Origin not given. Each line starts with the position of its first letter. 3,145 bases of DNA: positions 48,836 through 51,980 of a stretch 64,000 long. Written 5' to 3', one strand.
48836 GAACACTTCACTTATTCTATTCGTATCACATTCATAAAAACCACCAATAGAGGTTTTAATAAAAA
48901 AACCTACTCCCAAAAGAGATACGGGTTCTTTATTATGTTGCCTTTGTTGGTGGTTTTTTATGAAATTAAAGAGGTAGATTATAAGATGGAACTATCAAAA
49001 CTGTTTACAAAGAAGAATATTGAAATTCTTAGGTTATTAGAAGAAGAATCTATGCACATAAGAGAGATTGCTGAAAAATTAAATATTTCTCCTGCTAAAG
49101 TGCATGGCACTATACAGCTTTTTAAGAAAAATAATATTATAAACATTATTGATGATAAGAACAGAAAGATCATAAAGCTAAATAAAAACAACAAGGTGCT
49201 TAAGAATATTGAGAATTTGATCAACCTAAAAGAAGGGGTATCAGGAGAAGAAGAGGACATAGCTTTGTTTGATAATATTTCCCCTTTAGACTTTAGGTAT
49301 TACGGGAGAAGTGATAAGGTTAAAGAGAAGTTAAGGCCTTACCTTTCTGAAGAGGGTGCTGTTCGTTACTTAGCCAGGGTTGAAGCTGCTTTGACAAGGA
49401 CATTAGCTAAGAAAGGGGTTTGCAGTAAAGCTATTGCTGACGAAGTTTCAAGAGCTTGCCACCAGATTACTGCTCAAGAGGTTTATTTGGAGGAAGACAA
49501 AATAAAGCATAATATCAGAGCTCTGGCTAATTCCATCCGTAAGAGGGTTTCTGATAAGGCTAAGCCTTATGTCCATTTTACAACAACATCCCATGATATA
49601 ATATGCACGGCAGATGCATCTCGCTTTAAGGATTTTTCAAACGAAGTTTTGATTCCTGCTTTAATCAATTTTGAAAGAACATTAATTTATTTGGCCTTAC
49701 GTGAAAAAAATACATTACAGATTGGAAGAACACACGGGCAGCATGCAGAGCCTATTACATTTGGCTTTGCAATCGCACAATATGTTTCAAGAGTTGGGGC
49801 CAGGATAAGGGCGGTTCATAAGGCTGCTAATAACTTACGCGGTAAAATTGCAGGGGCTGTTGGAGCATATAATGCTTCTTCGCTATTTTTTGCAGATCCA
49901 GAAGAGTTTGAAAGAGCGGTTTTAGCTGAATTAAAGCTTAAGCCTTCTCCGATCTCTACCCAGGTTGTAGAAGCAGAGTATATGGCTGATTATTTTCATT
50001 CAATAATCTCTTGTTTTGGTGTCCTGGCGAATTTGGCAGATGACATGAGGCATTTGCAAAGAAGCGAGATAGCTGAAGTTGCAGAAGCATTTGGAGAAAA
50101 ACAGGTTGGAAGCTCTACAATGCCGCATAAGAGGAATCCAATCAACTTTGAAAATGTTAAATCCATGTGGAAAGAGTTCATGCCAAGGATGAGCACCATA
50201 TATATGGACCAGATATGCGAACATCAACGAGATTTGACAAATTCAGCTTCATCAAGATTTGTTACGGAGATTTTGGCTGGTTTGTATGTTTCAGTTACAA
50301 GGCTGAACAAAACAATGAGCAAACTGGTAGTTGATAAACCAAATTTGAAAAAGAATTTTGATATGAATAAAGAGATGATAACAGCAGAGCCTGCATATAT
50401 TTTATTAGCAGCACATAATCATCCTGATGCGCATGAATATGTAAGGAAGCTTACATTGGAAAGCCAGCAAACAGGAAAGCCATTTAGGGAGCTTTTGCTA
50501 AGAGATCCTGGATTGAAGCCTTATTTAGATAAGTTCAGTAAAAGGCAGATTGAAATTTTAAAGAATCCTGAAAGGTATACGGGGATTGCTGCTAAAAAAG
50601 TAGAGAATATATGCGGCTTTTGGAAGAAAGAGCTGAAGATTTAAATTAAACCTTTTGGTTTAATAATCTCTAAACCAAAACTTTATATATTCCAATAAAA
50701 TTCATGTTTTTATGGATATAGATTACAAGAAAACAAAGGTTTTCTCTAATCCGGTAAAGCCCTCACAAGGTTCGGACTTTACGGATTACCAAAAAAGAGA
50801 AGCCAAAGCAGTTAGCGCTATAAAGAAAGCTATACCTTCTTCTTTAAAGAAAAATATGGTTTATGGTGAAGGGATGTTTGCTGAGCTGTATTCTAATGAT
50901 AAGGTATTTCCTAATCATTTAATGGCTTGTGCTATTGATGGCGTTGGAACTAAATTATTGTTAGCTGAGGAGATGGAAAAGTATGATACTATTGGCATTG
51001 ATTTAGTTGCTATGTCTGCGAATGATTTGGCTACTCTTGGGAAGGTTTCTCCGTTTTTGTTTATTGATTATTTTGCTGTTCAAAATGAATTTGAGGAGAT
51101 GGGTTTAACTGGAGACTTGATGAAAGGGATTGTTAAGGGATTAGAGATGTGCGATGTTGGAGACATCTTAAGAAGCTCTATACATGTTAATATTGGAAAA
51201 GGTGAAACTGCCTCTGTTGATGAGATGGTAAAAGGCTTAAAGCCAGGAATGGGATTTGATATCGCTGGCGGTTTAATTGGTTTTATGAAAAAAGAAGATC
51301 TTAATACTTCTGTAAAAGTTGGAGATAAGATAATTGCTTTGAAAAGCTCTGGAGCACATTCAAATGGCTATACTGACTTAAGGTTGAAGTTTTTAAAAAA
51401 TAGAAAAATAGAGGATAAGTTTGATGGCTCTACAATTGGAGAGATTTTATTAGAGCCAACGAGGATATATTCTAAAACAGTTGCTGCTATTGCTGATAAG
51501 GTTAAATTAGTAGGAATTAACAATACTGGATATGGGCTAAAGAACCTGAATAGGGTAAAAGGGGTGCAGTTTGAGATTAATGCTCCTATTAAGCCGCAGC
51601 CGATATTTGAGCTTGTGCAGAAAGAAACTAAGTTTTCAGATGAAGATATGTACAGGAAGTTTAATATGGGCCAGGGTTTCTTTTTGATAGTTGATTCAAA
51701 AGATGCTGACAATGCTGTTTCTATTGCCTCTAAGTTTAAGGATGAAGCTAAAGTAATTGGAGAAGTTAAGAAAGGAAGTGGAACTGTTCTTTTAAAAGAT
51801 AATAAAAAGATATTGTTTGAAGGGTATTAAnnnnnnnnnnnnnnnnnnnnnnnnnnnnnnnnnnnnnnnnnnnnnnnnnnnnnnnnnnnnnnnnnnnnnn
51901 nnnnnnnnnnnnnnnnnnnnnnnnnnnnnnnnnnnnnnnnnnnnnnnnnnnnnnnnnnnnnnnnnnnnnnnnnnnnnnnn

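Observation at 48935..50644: In-frame fusion of a winged-HTH DNA-binding domain to adenylosuccinate lyase (PurB)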

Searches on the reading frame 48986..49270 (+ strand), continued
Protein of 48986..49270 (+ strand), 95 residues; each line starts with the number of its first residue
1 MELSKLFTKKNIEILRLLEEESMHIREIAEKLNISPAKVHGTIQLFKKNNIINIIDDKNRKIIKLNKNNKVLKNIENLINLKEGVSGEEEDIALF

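Call 55: find_encoding_contigs(protein=P0142, flank=2500, max_places=3)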
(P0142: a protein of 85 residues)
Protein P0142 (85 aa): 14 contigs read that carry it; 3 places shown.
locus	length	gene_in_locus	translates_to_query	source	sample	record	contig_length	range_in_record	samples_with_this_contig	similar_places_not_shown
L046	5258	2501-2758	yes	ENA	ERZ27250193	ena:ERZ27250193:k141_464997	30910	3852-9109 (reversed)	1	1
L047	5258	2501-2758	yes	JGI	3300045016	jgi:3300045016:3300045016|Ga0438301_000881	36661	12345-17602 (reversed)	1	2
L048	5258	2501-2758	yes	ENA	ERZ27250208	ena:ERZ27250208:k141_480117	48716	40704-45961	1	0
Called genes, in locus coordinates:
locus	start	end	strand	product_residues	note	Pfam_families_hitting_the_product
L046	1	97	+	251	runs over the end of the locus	PF00590:TP_methylase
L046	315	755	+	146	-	-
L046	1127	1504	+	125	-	-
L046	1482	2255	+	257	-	PF05833:NFACT_N (weak), PF18297:NFACT-R_2 (faint), PF05670:NFACT-R_1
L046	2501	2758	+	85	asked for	PF12802:MarR_2 (weak)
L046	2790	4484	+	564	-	PF00999:Na_H_Exchanger, PF02254:TrkA_N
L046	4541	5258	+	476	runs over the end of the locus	-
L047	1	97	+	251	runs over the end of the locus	PF00590:TP_methylase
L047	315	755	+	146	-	-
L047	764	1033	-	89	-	-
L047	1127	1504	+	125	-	-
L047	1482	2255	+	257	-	PF05833:NFACT_N (weak), PF18297:NFACT-R_2 (faint), PF05670:NFACT-R_1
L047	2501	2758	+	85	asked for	PF12802:MarR_2 (weak)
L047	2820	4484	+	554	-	PF00999:Na_H_Exchanger, PF02254:TrkA_N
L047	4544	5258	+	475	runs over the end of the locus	-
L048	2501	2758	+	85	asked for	PF12802:MarR_2 (weak)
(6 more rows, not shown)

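Call 56: find_encoding_contigs(protein=P0145, flank=2500, max_places=3)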
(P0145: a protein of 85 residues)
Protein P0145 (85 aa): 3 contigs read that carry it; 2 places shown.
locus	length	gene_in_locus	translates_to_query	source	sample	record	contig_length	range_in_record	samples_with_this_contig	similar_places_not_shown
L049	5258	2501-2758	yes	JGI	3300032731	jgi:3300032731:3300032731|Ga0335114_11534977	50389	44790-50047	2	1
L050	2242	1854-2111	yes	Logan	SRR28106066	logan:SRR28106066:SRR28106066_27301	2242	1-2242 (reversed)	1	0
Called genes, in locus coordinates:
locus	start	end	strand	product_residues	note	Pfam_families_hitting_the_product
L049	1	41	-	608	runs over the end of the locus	PF00270:DEAD (weak), PF04851:ResIII, PF13401:AAA_22 (faint), PF06733:DEAD_2, PF13307:Helicase_C_2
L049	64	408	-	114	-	-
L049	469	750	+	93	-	PF04010:DUF357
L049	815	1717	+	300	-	PF00196:GerE (faint), PF01022:HTH_5 (faint), PF01978:TrmB (faint)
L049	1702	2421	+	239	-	-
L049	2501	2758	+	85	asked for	PF25212:HVO_A0114, PF08279:HTH_11 (faint)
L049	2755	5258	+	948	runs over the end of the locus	?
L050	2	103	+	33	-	?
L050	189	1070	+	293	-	PF00196:GerE (faint), PF01022:HTH_5 (faint), PF01978:TrmB (faint), PF12728:HTH_17 (faint)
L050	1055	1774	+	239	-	-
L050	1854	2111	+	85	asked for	PF25212:HVO_A0114, PF08279:HTH_11 (faint)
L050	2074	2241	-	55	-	?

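Call 57: find_encoding_contigs(protein=P0143, flank=2500, max_places=3)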
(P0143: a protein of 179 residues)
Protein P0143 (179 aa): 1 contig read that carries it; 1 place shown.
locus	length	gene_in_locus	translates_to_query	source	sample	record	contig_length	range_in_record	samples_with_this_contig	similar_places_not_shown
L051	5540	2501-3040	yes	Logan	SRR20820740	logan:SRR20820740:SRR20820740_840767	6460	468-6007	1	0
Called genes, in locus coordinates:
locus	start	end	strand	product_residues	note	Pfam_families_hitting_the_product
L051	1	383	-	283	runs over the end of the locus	?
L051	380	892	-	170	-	-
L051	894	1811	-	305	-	-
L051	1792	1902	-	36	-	-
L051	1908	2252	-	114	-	-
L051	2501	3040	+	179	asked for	PF18765:Polbeta, PF01909:NTP_transf_2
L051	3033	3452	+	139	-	PF05168:HEPN (weak)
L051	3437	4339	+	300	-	PF04014:MazE_antitoxin (weak), PF01895:PhoU (faint)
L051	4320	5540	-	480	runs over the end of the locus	PF01636:APH (weak)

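Call 58: find_encoding_contigs(protein=P0138, flank=2500, max_places=3)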
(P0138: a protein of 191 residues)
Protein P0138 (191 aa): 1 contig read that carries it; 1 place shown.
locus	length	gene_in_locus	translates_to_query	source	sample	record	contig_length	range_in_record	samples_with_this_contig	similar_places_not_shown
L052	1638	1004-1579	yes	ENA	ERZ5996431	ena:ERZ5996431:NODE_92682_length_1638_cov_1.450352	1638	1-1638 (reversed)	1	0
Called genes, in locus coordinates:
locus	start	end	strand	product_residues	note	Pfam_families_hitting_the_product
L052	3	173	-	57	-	?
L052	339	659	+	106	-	PF04020:Phage_holin_4_2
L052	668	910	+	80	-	PF04252:SFM1-like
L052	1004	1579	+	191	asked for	PF01022:HTH_5 (weak), PF13412:HTH_24 (faint), PF00391:PEP-utilizers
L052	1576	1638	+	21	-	?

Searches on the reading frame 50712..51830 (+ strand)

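Call 3: search_protein_families(library=pfam, proteins=[window:50712-51830:+], max_evalue=0.01)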
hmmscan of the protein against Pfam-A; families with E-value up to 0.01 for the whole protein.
window:50712-51830:+ (372 aa): 2 families
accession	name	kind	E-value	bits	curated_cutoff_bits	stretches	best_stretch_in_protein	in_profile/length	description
PF02769.27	AIRS_C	-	2.4e-18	67.2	23.1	1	202-358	1-151/156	AIR synthase related protein, C-terminal domain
PF00586.29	AIRS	-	2.5e-08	34.8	24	1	67-168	11-96/112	AIR synthase related protein, N-terminal domain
